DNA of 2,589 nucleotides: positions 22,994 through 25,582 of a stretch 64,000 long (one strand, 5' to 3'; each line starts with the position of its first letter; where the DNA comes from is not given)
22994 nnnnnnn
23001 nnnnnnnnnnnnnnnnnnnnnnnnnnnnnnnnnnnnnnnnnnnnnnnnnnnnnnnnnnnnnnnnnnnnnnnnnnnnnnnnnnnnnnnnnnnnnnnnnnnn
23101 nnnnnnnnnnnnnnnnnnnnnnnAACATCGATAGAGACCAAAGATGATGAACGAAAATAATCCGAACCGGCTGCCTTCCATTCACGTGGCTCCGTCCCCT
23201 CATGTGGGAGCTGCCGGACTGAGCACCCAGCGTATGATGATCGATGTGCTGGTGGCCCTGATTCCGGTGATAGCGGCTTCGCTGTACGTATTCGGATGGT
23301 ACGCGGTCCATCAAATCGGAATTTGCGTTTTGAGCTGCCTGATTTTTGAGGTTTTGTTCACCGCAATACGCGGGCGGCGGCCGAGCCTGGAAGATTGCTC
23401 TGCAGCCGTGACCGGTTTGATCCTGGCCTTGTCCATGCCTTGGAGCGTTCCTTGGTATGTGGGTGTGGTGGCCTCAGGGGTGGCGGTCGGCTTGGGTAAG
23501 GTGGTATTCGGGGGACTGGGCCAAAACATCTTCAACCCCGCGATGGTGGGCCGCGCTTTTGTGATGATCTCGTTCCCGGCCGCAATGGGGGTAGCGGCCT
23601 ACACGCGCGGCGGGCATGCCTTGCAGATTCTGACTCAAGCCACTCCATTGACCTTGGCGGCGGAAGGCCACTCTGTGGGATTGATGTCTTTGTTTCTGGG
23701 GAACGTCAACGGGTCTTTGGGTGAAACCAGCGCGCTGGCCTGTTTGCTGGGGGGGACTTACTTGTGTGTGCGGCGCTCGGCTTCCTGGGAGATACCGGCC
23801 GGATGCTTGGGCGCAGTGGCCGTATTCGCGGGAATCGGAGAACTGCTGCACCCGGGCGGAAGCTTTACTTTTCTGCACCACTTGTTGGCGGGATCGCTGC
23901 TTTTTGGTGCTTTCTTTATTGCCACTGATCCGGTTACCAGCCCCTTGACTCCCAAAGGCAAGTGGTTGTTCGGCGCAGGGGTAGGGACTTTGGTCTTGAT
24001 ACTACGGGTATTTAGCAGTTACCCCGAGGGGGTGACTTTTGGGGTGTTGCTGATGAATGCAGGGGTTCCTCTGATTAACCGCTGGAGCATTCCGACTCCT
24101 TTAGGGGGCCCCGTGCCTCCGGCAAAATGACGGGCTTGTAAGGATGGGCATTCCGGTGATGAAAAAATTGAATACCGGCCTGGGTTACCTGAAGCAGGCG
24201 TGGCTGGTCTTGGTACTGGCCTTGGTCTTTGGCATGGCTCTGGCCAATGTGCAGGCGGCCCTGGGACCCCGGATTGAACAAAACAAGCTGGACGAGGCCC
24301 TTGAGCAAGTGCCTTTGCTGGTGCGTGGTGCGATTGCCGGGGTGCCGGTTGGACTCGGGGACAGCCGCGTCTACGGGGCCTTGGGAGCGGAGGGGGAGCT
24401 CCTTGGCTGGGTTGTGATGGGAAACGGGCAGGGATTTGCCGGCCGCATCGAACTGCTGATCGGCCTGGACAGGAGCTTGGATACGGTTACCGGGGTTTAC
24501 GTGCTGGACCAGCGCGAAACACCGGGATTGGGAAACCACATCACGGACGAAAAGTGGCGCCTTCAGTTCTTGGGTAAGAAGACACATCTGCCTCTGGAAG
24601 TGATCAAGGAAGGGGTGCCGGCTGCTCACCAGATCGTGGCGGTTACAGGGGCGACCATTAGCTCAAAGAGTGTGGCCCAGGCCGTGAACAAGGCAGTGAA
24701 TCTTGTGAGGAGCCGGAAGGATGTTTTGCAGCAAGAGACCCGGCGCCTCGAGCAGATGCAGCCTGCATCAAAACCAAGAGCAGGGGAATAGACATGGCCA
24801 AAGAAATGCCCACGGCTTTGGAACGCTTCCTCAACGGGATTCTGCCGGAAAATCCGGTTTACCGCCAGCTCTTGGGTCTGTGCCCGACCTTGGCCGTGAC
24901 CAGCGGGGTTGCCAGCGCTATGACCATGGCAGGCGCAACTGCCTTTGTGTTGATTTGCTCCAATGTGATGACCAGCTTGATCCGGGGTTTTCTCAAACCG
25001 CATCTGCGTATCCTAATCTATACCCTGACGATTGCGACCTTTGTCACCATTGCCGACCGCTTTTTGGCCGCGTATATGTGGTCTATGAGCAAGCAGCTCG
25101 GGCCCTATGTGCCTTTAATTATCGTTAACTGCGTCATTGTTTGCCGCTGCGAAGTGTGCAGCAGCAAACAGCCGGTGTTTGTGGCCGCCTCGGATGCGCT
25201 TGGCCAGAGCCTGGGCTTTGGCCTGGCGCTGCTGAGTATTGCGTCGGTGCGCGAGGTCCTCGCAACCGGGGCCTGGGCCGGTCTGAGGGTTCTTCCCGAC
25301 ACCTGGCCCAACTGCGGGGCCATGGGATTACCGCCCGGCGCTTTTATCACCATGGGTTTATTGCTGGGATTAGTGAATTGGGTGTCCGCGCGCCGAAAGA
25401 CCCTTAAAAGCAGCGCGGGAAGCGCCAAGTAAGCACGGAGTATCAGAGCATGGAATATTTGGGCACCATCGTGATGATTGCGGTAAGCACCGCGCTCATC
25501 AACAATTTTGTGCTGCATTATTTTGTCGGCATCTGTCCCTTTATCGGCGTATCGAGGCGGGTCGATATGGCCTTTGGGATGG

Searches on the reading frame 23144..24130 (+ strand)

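Call 68: search_protein_families(library=pfam, proteins=[window:23144-24130:+], max_evalue=0.00001)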
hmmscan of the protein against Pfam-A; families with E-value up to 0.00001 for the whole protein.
window:23144-24130:+ (328 aa): 1 family
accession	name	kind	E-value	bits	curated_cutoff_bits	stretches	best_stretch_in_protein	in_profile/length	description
PF03116.20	NQR2_RnfD_RnfE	-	8.2e-102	341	27.7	1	15-320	2-295/296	NQR2, RnfD, RnfE family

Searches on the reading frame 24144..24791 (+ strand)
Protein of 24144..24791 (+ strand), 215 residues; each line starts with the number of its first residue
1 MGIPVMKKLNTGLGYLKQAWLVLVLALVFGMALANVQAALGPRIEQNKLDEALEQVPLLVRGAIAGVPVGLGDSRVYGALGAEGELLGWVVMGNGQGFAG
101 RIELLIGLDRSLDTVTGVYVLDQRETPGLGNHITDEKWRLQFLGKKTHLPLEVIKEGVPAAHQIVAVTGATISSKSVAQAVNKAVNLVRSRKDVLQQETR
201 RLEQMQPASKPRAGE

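Call 68: search_protein_families(library=pfam, proteins=[window:24144-24791:+], max_evalue=0.00001)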
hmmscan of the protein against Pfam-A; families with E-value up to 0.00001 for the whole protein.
window:24144-24791:+ (215 aa): 1 family
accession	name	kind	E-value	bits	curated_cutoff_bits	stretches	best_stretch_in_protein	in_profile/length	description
PF04205.19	FMN_bind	-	5.4e-17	62.6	22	1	97-185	1-76/77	FMN-binding domain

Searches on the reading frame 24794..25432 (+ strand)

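Call 68: search_protein_families(library=pfam, proteins=[window:24794-25432:+], max_evalue=0.00001)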
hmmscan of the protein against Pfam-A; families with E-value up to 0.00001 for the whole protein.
window:24794-25432:+ (212 aa): 1 family
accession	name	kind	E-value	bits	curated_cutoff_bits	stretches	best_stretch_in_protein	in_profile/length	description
PF02508.19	Rnf-Nqr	-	1.7e-53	181.6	23.8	1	9-190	2-173/174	Rnf-Nqr subunit, membrane protein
